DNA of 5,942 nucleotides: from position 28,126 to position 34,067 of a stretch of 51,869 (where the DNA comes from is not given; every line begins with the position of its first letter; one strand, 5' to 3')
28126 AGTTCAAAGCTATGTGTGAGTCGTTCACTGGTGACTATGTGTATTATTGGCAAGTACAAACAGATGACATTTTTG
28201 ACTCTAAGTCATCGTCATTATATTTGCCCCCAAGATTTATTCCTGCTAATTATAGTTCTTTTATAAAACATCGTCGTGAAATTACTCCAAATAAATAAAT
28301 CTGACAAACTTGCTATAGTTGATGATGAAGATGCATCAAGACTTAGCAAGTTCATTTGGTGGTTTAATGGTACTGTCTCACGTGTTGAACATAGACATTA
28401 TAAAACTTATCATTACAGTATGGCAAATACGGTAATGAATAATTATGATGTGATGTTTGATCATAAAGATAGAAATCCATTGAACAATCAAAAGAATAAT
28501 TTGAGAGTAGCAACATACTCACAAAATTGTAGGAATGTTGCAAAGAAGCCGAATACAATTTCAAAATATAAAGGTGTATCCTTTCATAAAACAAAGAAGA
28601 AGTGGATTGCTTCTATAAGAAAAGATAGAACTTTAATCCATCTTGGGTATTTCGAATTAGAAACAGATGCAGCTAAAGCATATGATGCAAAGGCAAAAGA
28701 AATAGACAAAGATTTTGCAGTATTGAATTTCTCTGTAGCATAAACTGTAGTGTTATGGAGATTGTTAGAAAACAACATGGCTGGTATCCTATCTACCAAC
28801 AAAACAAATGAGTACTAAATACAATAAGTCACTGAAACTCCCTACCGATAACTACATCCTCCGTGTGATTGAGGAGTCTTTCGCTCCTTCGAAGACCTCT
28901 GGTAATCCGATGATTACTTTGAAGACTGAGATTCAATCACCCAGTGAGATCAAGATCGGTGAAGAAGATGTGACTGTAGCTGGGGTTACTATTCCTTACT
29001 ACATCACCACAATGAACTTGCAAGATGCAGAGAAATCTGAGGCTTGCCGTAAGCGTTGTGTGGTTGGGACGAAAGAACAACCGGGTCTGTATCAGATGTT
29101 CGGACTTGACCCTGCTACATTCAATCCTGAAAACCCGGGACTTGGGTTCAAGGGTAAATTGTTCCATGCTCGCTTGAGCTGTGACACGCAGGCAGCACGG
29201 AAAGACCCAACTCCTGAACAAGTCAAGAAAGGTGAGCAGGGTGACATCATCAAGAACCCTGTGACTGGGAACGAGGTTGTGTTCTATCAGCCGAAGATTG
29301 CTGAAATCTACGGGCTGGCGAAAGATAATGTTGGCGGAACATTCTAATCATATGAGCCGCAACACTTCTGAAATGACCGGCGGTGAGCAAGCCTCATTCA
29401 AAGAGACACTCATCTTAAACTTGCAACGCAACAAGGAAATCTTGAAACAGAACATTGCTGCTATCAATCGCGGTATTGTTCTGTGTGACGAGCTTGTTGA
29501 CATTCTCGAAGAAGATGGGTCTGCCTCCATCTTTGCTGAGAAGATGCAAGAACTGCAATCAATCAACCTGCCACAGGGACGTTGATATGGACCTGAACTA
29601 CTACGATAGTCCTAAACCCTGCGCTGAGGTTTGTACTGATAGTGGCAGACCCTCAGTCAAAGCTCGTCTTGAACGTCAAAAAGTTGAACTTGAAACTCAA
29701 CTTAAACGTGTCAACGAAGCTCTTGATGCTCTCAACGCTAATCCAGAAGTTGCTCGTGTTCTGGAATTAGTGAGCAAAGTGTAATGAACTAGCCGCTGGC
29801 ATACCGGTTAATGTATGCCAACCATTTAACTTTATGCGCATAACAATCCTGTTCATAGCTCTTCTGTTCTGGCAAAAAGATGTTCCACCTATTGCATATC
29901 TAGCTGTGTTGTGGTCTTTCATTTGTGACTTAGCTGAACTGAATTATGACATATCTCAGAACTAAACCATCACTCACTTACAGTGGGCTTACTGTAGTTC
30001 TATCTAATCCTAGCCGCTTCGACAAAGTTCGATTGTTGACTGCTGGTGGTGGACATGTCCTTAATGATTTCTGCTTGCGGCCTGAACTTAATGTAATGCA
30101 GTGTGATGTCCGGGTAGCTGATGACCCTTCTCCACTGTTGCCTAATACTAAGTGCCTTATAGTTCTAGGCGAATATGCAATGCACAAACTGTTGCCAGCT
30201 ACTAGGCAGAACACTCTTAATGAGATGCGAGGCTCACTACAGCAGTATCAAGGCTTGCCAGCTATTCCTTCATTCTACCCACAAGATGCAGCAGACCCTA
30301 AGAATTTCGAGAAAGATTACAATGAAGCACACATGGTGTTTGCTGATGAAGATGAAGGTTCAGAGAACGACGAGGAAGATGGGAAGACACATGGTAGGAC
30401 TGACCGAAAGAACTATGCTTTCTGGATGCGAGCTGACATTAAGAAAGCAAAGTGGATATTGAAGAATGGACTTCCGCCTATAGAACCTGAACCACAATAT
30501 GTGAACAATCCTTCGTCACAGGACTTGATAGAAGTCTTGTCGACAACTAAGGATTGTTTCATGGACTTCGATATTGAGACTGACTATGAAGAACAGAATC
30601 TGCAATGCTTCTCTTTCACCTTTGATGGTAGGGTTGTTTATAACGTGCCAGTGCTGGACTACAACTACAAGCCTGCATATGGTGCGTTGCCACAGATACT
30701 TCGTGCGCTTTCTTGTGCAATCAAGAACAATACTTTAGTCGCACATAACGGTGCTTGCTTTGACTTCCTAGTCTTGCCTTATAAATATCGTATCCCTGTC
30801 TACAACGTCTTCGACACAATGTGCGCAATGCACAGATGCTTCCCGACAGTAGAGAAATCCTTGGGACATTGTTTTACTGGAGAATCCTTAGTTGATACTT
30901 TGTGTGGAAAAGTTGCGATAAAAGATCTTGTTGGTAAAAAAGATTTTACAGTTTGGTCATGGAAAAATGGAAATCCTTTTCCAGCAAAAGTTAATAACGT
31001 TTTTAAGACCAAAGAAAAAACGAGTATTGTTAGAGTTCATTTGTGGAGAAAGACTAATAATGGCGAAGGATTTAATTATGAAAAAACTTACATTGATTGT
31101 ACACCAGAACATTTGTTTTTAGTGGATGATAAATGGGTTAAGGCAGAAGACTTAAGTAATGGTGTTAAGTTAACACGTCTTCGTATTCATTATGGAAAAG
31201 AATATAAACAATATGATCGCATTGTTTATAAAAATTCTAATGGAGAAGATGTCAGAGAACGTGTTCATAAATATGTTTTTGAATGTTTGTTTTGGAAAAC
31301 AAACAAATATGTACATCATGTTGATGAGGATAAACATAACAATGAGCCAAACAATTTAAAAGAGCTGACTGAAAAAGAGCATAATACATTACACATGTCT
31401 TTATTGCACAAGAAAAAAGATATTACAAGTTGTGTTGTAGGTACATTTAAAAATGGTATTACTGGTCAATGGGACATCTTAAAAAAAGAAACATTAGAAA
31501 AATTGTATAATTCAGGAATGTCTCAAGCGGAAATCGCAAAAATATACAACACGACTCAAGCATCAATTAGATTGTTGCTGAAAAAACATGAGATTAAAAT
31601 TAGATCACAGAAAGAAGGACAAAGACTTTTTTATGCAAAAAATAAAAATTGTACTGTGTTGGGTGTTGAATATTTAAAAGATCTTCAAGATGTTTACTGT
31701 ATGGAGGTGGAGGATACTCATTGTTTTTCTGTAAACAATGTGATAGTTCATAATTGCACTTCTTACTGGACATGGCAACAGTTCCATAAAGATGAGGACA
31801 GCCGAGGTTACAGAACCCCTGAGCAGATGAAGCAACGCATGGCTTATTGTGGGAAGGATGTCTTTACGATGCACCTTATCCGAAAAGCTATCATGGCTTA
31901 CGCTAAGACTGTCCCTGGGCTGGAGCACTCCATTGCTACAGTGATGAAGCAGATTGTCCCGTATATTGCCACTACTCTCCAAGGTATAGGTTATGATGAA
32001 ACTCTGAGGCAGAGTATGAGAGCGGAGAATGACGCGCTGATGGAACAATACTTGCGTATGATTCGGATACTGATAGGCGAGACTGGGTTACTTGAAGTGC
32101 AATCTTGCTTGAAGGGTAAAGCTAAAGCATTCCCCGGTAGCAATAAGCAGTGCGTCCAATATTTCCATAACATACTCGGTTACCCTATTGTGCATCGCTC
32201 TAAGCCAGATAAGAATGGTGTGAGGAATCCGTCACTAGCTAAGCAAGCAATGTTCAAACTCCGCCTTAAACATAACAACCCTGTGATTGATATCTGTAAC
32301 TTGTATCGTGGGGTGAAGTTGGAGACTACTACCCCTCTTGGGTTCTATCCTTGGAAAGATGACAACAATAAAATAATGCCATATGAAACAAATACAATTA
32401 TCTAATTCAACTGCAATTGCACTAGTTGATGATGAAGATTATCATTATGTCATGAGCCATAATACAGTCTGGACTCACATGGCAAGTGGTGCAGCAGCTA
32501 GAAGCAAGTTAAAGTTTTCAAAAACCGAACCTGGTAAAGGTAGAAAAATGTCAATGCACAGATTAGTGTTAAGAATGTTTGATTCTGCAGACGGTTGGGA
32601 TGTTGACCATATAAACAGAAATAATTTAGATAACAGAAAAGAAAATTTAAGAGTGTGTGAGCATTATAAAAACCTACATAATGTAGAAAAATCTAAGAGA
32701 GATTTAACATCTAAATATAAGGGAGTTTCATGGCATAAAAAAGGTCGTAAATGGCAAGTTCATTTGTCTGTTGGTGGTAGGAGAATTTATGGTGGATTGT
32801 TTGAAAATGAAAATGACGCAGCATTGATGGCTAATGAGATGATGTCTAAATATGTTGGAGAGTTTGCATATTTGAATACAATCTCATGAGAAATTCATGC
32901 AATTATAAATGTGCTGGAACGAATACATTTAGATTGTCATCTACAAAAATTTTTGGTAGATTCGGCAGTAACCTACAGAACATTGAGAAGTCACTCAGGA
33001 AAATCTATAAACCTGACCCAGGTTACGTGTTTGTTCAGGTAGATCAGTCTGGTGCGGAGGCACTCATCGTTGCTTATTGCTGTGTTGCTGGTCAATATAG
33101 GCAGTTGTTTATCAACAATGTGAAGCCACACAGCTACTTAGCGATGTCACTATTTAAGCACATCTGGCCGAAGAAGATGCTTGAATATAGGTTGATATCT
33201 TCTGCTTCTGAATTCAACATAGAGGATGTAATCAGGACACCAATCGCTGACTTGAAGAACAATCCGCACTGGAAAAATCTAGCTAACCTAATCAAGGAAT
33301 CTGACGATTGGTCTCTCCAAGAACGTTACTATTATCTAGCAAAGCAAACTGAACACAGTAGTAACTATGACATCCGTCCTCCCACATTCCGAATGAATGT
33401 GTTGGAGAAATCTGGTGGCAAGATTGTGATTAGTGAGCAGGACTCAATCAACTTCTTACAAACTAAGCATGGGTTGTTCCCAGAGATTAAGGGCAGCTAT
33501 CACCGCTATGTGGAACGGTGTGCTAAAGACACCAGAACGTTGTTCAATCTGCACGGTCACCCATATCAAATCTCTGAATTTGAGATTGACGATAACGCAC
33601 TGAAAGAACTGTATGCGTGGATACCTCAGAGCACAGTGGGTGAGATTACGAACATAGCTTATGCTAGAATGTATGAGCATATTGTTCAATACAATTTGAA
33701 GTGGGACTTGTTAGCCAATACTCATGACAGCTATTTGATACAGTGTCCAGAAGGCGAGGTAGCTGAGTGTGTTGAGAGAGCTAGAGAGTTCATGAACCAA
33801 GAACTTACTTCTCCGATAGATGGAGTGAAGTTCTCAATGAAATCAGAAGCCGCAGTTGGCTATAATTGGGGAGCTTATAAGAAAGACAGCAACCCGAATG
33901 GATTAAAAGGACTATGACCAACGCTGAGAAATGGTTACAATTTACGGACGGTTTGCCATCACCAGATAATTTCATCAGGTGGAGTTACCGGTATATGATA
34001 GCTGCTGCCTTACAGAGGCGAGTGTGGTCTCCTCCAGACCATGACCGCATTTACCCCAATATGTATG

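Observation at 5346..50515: Genome-wide, gene-co-oriented set of -24/-12 promoter motifs (TGGCAY-N5-hTGCT)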

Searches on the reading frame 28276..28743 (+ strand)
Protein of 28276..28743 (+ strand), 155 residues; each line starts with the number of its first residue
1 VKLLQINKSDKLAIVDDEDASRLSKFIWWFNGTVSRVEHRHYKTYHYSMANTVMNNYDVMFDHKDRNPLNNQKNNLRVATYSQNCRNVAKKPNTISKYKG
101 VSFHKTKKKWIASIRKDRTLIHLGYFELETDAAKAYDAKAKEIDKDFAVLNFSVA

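Call 21: search_protein_families(library=phrogs, proteins=[window:28276-28743:+], max_evalue=0.01)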
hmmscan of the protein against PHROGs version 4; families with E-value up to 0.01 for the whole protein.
window:28276-28743:+ (155 aa): 11 families
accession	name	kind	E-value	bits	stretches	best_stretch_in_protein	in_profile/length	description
phrog_99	-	DNA, RNA and nucleotide metabolism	7.3e-32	112.5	1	60-152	177-268/383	HNH endonuclease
phrog_4578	-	DNA, RNA and nucleotide metabolism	9.7e-23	81.5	1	40-148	14-119/130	HNH endonuclease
phrog_374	-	DNA, RNA and nucleotide metabolism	1.4e-12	48.2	1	53-145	309-408/617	HNH endonuclease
phrog_3593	-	DNA, RNA and nucleotide metabolism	2.7e-12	47.8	1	47-143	100-196/210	HNH endonuclease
phrog_36769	-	unknown function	4.6e-09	37.1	1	36-153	233-358/367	-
phrog_953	-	DNA, RNA and nucleotide metabolism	5.5e-08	33.5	1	98-139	315-357/420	HNH endonuclease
phrog_59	-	DNA, RNA and nucleotide metabolism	5.4e-06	27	1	40-133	186-287/423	HNH endonuclease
phrog_33760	-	DNA, RNA and nucleotide metabolism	2.9e-05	25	1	99-148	2-51/58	HNH endonuclease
phrog_35306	-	unknown function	0.00033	21.9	1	83-142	17-74/90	-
phrog_13470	-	DNA, RNA and nucleotide metabolism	0.00041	21.5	1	85-138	84-137/152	HNH endonuclease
phrog_959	-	DNA, RNA and nucleotide metabolism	0.0014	19.3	1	61-110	79-118/138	HNH endonuclease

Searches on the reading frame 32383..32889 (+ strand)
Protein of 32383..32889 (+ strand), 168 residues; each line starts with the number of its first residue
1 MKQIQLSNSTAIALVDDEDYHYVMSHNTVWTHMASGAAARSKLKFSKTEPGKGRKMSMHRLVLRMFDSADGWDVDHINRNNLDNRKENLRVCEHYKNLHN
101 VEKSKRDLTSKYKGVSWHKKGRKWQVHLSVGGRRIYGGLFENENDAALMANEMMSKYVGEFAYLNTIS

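Call 21: search_protein_families(library=phrogs, proteins=[window:32383-32889:+], max_evalue=0.01)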
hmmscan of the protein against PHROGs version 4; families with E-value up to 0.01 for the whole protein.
window:32383-32889:+ (168 aa): 13 families
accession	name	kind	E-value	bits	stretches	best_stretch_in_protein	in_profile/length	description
phrog_99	-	DNA, RNA and nucleotide metabolism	5.1e-35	122.8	1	48-166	153-268/383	HNH endonuclease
phrog_4578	-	DNA, RNA and nucleotide metabolism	8.4e-22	78.5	1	67-164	25-121/130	HNH endonuclease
phrog_36769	-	unknown function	1.2e-14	55.5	1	52-156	238-346/367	-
phrog_3593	-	DNA, RNA and nucleotide metabolism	3.3e-14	54.1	1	52-157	89-196/210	HNH endonuclease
phrog_374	-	DNA, RNA and nucleotide metabolism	2.8e-11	43.9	1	69-165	321-414/617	HNH endonuclease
phrog_959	-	DNA, RNA and nucleotide metabolism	1.7e-09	38.5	1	50-115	52-116/138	HNH endonuclease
phrog_59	-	DNA, RNA and nucleotide metabolism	3e-08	34.5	1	44-129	178-261/423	HNH endonuclease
phrog_13470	-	DNA, RNA and nucleotide metabolism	1.9e-06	29.1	1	81-149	70-134/152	HNH endonuclease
phrog_953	-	DNA, RNA and nucleotide metabolism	5.1e-06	27.1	1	108-149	311-353/420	HNH endonuclease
phrog_7545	-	DNA, RNA and nucleotide metabolism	0.0005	21.3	1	52-120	80-155/160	HNH endonuclease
phrog_10822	-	DNA, RNA and nucleotide metabolism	0.00083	20.1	1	73-91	120-138/245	HNH endonuclease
phrog_1492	-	DNA, RNA and nucleotide metabolism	0.00093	19.4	1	49-99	105-157/414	HNH endonuclease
phrog_30377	-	DNA, RNA and nucleotide metabolism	0.0019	19.3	1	53-107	7-58/82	HNH endonuclease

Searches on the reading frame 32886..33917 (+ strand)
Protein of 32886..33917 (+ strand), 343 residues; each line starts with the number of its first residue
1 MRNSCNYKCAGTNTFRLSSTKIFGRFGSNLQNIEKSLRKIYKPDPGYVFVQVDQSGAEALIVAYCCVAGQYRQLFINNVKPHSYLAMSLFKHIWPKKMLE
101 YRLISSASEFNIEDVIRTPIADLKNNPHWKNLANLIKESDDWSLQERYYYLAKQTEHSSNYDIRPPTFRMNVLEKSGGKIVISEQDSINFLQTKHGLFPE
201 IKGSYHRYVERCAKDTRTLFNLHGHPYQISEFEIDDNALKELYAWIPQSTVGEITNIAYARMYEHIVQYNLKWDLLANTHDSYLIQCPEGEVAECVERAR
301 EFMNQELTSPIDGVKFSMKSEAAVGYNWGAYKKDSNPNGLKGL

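Call 21: search_protein_families(library=phrogs, proteins=[window:32886-33917:+], max_evalue=0.01)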
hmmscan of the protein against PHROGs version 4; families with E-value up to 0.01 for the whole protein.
window:32886-33917:+ (343 aa): 4 families
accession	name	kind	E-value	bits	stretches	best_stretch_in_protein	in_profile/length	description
phrog_17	-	DNA, RNA and nucleotide metabolism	3.8e-25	89.1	1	5-334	963-1237/1445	DNA polymerase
phrog_5995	-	DNA, RNA and nucleotide metabolism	4.5e-07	30.7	1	246-329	87-176/236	DNA polymerase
phrog_2573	-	DNA, RNA and nucleotide metabolism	9.9e-06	25.9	1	230-305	172-247/336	DNA polymerase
phrog_10285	-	DNA, RNA and nucleotide metabolism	0.00025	21.2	0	29-91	31-99/321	DNA polymerase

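Call 100: search_dna_similar(query=window:32886-33917:+, collection=phages, mode=protein, max_evalue=0.001, max_rows=15)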
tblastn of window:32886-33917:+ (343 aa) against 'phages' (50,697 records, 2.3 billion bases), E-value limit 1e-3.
Records with a match: 239; places in all: 239; records where one place covers at least 80% of the query: 7.
Best place of each record, by identity: <60% 239.
By first word of the organism name: Staphylococcus 227; Microbacterium 6; Mammaliicoccus 2; Caulobacter 1; Desulfofustis 1; Vibrio 1; Bacteriophage 1.
By host as written in the record: Staphylococcus aureus 80; - 31; Staphylococcus sp. 20; Staphylococcus xylosus M1997-2/10 8; Microbacterium foliorum NRRL B-24224 SEA 6; Staphylococcus aureus ATCC 25923 6; Staphylococcus carnosus TM300 6; Staphylococcus 6; and 50 more.
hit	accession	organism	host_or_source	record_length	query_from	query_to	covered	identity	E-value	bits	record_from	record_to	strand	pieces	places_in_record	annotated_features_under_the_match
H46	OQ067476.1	Caulobacter phage Kuura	Caulobacter sp.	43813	2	341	99%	24.6%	8e-12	72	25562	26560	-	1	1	DNA polymerase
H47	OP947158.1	Desulfofustis phage LS06-2018-MD01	-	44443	2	288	84%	28.0%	4e-14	79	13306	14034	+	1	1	DNA polymerase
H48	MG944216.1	Microbacterium phage Pajaza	Microbacterium foliorum NRRL B-24224 SEA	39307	2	330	96%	22.2%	4e-5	51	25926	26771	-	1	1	35: DNA polymerase I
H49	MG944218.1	Microbacterium phage Pikmin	Microbacterium foliorum NRRL B-24224 SEA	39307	2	330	96%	22.2%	4e-5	51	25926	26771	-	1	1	35: DNA polymerase I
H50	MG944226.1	Microbacterium phage Casey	Microbacterium foliorum NRRL B-24224 SEA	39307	2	330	96%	22.2%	4e-5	51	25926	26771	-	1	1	35: DNA polymerase I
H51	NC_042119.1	Microbacterium phage Pikmin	Microbacterium foliorum NRRL B-24224 SEA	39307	2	330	96%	22.2%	4e-5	51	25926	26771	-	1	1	35: DNA polymerase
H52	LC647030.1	Staphylococcus phage vB_SsapH-Golestan-100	Staphylococcus Saprophyticus 100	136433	7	328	94%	22.1%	1e-5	53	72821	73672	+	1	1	DNA polymerase I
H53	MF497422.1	Vibrio phage vB_VspS_VS-ABTNL-3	Vibrio splendidus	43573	36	307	79%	23.7%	4e-9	64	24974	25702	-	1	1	DNA polymerase I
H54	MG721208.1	Staphylococcus phage vB_SauM_LM12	-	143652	182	328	43%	27.4%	6e-4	48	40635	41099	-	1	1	DNA polymerase A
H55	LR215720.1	Staphylococcus phage Stab23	-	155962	182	328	43%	27.3%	1e-4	50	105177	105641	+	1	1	g142: DNA polymerase A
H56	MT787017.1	Staphylococcus phage WV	Staphylococcus aureus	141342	182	328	43%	27.3%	1e-4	50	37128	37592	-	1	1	record has no annotation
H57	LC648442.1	Staphylococcus phage vB_SsapH-Golestan-105-M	Staphylococcus saprophyticus 105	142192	182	328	43%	27.3%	1e-4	50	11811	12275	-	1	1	DNA polymerase A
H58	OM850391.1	Staphylococcus phage O1-102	Staphylococcus aureus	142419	182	328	43%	27.3%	1e-4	50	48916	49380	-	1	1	record has no annotation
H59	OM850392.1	Staphylococcus phage B2-102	Staphylococcus aureus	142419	182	328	43%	27.3%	1e-4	50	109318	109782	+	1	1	record has no annotation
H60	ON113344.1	Staphylococcus phage T2-102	Staphylococcus aureus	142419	182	328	43%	27.3%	1e-4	50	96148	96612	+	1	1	record has no annotation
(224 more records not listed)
